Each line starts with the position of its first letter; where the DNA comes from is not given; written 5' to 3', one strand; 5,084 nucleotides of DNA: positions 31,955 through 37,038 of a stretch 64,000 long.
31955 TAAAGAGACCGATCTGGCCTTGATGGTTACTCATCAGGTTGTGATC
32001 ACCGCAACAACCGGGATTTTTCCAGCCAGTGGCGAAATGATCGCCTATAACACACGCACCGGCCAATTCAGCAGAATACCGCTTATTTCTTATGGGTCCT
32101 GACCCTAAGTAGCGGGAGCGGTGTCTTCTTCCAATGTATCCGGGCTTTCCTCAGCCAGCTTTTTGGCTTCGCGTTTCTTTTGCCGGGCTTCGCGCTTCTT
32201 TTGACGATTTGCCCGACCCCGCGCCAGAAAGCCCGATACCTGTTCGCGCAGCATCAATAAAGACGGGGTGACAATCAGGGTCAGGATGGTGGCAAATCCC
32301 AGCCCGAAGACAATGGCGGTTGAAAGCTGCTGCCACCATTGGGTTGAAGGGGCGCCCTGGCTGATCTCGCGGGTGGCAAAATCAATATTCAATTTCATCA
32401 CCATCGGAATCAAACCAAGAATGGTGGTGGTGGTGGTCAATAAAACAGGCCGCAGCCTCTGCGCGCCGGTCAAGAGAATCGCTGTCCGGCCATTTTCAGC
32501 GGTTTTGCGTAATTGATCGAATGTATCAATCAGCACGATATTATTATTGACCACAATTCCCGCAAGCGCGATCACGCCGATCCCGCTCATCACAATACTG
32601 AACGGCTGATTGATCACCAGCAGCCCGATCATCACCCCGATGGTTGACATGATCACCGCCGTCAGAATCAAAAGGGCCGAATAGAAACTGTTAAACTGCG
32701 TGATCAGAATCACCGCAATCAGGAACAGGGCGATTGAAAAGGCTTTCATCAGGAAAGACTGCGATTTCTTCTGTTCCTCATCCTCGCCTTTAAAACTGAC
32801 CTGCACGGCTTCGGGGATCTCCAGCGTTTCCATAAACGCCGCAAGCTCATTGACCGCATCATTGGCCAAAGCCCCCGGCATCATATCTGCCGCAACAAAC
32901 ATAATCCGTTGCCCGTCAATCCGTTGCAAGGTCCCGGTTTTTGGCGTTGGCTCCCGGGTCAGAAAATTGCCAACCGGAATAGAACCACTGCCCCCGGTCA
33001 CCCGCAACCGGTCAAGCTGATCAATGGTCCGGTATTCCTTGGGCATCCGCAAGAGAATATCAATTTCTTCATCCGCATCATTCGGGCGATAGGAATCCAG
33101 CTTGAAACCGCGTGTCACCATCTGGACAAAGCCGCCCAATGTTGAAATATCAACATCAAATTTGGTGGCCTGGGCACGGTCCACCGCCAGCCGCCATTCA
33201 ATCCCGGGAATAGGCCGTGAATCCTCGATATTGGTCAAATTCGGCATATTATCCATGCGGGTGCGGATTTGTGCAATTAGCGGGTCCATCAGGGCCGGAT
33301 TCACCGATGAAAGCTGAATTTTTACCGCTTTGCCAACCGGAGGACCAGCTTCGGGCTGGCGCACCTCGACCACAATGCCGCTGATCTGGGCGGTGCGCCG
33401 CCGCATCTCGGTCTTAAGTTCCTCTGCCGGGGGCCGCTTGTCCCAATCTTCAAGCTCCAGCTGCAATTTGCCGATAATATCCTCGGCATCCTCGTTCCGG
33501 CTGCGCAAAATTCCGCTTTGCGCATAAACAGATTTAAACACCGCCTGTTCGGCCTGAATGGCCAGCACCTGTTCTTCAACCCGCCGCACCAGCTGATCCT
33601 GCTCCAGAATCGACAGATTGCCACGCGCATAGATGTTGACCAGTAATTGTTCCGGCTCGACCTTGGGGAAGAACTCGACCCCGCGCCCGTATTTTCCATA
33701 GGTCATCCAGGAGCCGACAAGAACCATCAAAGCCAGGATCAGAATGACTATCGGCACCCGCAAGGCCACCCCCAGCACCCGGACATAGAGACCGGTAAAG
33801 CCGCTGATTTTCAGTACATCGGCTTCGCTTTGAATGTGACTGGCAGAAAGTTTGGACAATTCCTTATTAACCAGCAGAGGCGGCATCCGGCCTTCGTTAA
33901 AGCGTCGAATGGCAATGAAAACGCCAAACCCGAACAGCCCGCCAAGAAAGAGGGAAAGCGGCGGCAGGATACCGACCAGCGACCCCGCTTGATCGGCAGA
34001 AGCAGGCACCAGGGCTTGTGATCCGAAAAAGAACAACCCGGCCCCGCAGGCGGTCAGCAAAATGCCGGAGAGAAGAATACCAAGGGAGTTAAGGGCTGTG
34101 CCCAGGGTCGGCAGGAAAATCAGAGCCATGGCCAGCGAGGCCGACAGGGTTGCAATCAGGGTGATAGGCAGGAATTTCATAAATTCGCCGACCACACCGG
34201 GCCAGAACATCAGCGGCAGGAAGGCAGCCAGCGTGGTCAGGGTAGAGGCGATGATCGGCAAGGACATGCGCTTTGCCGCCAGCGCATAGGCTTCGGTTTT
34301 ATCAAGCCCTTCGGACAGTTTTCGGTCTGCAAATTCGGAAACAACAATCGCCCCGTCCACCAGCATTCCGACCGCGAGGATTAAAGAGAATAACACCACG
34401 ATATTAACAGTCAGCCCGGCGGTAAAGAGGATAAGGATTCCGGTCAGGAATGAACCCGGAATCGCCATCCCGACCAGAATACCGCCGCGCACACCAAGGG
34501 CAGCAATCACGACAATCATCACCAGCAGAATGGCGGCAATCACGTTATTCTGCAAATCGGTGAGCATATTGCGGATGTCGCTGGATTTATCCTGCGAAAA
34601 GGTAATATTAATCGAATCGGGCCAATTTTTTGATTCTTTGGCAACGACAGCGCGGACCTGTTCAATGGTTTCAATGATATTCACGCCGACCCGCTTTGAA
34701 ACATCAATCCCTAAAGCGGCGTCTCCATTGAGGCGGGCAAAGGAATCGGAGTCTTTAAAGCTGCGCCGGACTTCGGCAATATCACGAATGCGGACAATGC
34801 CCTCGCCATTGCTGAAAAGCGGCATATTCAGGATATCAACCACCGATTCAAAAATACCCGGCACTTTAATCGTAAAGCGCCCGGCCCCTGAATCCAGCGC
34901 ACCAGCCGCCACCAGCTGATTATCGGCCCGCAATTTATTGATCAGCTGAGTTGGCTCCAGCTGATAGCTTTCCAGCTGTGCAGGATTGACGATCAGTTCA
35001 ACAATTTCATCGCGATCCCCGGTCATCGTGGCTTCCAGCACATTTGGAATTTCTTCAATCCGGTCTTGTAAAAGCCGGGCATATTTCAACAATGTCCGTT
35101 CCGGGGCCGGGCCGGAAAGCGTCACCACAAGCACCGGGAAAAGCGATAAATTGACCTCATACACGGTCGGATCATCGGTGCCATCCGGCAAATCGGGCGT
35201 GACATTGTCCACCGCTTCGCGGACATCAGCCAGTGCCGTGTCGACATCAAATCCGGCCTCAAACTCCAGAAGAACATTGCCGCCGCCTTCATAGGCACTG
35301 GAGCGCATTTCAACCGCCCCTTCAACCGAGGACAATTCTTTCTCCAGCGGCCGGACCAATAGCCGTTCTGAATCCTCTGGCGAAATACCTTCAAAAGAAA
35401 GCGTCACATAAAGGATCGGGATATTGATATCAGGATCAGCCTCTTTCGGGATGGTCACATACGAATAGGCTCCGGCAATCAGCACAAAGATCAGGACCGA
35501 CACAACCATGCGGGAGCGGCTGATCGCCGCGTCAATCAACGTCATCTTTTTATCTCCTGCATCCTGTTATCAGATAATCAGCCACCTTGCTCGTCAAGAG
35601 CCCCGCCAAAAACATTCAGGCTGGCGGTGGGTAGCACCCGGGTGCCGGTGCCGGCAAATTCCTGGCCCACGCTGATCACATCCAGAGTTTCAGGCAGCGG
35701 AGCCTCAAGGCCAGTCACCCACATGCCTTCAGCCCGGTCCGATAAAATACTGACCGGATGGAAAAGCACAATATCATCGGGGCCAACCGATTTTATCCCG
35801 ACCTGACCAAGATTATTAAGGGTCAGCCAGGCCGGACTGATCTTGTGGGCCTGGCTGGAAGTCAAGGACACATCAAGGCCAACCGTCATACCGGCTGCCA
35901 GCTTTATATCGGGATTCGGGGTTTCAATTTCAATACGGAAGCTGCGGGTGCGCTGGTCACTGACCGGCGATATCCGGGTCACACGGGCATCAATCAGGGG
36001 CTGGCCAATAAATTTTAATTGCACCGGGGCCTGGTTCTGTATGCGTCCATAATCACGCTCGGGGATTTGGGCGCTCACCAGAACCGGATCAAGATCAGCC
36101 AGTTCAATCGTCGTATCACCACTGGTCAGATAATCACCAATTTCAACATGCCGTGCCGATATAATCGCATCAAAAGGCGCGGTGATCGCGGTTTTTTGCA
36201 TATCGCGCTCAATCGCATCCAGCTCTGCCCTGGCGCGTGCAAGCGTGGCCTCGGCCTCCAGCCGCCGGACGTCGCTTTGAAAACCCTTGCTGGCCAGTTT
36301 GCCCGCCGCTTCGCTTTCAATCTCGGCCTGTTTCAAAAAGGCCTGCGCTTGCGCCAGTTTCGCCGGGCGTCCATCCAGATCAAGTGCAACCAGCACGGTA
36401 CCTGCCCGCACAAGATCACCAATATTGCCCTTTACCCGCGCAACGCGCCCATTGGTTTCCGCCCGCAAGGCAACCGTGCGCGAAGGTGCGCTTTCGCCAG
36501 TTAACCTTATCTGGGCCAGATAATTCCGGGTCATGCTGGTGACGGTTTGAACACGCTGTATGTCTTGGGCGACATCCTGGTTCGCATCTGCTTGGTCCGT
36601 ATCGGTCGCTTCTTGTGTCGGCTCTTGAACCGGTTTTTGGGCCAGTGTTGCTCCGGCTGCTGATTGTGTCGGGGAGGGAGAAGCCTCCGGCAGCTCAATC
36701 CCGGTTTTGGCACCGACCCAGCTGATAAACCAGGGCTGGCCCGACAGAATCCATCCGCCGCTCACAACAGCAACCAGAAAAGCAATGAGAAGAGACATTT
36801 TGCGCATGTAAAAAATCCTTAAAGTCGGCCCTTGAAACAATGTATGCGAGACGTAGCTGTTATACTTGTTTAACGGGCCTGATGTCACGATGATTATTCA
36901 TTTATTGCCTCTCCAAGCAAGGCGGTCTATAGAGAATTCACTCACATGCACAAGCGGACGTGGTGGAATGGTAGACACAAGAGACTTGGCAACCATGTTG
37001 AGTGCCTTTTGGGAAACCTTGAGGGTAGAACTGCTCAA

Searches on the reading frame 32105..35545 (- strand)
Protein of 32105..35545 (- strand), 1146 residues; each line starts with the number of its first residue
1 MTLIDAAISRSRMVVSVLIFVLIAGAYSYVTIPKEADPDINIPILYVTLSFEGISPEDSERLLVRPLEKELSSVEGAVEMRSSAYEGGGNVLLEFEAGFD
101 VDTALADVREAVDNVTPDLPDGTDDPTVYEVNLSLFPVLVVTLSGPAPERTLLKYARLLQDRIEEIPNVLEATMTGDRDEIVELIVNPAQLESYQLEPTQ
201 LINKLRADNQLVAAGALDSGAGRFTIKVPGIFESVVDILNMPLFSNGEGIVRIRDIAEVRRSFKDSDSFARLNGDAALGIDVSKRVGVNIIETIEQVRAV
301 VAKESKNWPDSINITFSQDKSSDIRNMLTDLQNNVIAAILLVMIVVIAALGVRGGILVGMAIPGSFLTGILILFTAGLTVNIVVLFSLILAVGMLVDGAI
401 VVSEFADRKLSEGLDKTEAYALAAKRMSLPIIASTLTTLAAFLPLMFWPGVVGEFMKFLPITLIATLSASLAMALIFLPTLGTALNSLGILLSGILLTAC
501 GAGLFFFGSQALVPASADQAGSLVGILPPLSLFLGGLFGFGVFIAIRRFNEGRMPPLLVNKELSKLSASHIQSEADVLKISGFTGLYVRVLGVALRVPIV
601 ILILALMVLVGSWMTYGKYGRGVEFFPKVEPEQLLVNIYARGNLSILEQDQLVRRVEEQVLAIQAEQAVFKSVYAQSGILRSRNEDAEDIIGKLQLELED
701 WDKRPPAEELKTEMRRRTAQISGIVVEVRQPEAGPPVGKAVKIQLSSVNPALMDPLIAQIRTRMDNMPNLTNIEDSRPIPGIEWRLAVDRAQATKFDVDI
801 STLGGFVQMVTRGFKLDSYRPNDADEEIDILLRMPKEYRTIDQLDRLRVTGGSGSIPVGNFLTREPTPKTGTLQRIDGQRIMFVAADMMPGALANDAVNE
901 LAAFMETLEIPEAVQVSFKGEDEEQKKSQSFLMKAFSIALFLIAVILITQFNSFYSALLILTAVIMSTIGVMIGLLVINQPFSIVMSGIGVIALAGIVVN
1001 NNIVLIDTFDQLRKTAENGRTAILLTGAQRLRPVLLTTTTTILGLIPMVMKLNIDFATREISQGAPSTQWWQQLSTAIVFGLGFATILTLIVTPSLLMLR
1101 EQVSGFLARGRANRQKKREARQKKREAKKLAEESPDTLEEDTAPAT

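Call 49: search_protein_families(library=ncbifam, proteins=[window:32105-35545:-], max_evalue=1e-10)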
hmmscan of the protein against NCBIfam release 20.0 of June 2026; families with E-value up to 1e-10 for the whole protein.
window:32105-35545:- (1146 aa): 12 families
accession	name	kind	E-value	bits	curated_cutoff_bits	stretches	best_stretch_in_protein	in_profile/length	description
NF033617.1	RND_permease_2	subfamily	7.1e-129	431.4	1250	2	8-485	5-487/1009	multidrug efflux RND transporter permease subunit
NF000282.2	RND_permease_1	subfamily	1.9e-95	320.7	1250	2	9-484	6-494/1029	multidrug efflux RND transporter permease subunit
TIGR00915.1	2A0602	subfamily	7.8e-84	282.3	940.35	2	15-484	13-495/1050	efflux RND transporter permease subunit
NF007905.0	PRK10614.1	equivalog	8.7e-79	265.3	1774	2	13-483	11-487/1025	multidrug efflux RND transporter permease subunit MdtC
TIGR00914.1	2A0601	subfamily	1.2e-72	245.2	701.45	2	3-481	5-502/1051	CusA/CzcA family heavy metal efflux RND transporter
NF007798.0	PRK10503.1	equivalog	2.1e-65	220.9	1584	2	16-482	25-495/1040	MdtB/MuxB family multidrug efflux RND transporter permease subunit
NF007133.0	PRK09579.1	equivalog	1.5e-63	214.8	1763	2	1-484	1-487/1017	multidrug efflux RND transporter permease subunit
NF007842.1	PRK10555.1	equivalog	1.7e-53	181.8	1854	1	13-485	11-496/1036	multidrug efflux RND transporter permease AcrD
NF007131.0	PRK09577.1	equivalog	1.4e-49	168.7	1768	2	13-485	11-495/1045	multidrug efflux RND transporter permease subunit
NF011706.2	PRK15127.1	equivalog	6.8e-47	160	2150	1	9-484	7-495/1049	multidrug efflux RND transporter permease subunit AcrB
NF000037.1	RND_perm_OqxB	exception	9e-45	152.9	2200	1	13-482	15-495/1050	multidrug efflux RND transporter permease subunit OqxB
TIGR00921.1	2A067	subfamily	3.5e-11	41.9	351.9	0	934-1123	196-369/733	hydrophobe/amphiphile efflux-3 (HAE3) family transporter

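Call 77: search_dna_similar(query=window:32105-35545:-, collection=plasmids, mode=protein, max_rows=10)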
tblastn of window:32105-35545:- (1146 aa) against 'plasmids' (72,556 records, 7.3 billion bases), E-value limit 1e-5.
The search stops at 5000 records and this limit was reached: more records match than are counted here, and every count below describes the 5000 best-scoring records only.
Records with a match: at least 5000; places in all: 8007; records where one place covers at least 80% of the query: 922.
Best place of each record, by identity: <60% 5000.
By first word of the organism name: Klebsiella 2178; Escherichia 376; Rhizobium 291; Salmonella 214; Enterobacter 194; Pantoea 154; Sinorhizobium 148; Ralstonia 138; Pseudomonas 96; Citrobacter 82; and 204 more.
By predicted mobility (MOB-suite, as given by PLSDB): conjugative 2248; non-mobilizable 2218; mobilizable 534.
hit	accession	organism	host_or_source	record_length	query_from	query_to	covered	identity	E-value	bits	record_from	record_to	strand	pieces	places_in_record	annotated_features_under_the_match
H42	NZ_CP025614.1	Niveispirillum cyanobacteriorum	sing cell,cyanobacterial aggregates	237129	3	1106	87%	53.5%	2e-160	1032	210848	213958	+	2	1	efflux RND transporter permease subunit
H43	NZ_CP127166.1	Marivivens sp. LCG002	cell culture,seawater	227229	3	1102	90%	50.1%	3e-145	955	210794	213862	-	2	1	efflux RND transporter permease subunit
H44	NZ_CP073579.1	Photobacterium sp. GJ3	-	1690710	1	1099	88%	51.1%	1e-145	941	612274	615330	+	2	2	record has no annotation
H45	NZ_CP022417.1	Pseudosulfitobacter pseudonitzschiae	Skeletonema marinoi strain RO5AC,Cell ...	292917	3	1104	90%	49.6%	1e-137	936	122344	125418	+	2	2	efflux RND transporter permease subunit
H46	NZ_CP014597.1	Salipiger sp. CCB-MM3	mangrove soil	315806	2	1104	88%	50.3%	1e-142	946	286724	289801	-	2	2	efflux RND transporter permease subunit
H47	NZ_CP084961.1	Sulfitobacter pontiacus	cell culture,Seawater from the North ...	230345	2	1104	90%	49.0%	1e-134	921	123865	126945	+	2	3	efflux RND transporter permease subunit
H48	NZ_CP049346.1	Sulfitobacter pontiacus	-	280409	2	1104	90%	49.0%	1e-134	921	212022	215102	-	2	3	efflux RND transporter permease subunit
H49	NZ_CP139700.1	Sulfitobacter pontiacus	Bacterial Culture,hydrothermal vent ...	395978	2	1104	90%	49.0%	1e-134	921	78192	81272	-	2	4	efflux RND transporter permease subunit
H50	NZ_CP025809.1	Sulfitobacter sp. SK025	Marine surface water,North Sea (surface ...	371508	2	1104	90%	49.0%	1e-134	920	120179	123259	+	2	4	efflux RND transporter permease subunit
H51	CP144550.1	Sulfitobacter pontiacus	cell culture,salt marsh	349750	2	1102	90%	49.0%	2e-134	919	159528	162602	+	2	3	record has no annotation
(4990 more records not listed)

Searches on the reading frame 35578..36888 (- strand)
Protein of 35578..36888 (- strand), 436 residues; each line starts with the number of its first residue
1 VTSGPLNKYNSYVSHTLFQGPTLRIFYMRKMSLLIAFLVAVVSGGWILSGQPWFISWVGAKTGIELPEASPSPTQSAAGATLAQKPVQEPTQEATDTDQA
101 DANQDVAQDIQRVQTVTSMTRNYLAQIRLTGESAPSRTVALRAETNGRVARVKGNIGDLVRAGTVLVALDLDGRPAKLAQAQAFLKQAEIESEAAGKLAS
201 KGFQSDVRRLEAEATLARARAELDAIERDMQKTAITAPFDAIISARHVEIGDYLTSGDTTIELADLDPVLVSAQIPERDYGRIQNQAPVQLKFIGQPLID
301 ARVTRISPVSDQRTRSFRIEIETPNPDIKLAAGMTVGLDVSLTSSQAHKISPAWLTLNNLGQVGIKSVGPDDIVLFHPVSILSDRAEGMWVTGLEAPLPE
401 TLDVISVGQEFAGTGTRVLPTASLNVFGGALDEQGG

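Call 49: search_protein_families(library=ncbifam, proteins=[window:35578-36888:-], max_evalue=1e-10)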
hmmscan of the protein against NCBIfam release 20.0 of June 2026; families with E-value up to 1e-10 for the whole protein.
window:35578-36888:- (436 aa): 4 families
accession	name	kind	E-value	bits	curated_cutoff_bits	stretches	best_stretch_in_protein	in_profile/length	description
TIGR01730.1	RND_mfp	subfamily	1.9e-39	135.5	94.9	1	115-384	3-288/322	efflux RND transporter periplasmic adaptor subunit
TIGR00999.1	8a0102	subfamily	2.5e-19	69.5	319.3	1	157-346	1-207/271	CzcB/NccB family metal efflux transporter periplasmic adaptor subunit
NF002939.0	PRK03598.1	equivalog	1.1e-14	54.3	393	1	179-309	149-283/332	secretion protein HlyD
TIGR00998.1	8a0101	subfamily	2.6e-12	46.3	390.8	0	188-293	160-265/334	EmrA/EmrK family multidrug efflux transporter periplasmic adaptor subunit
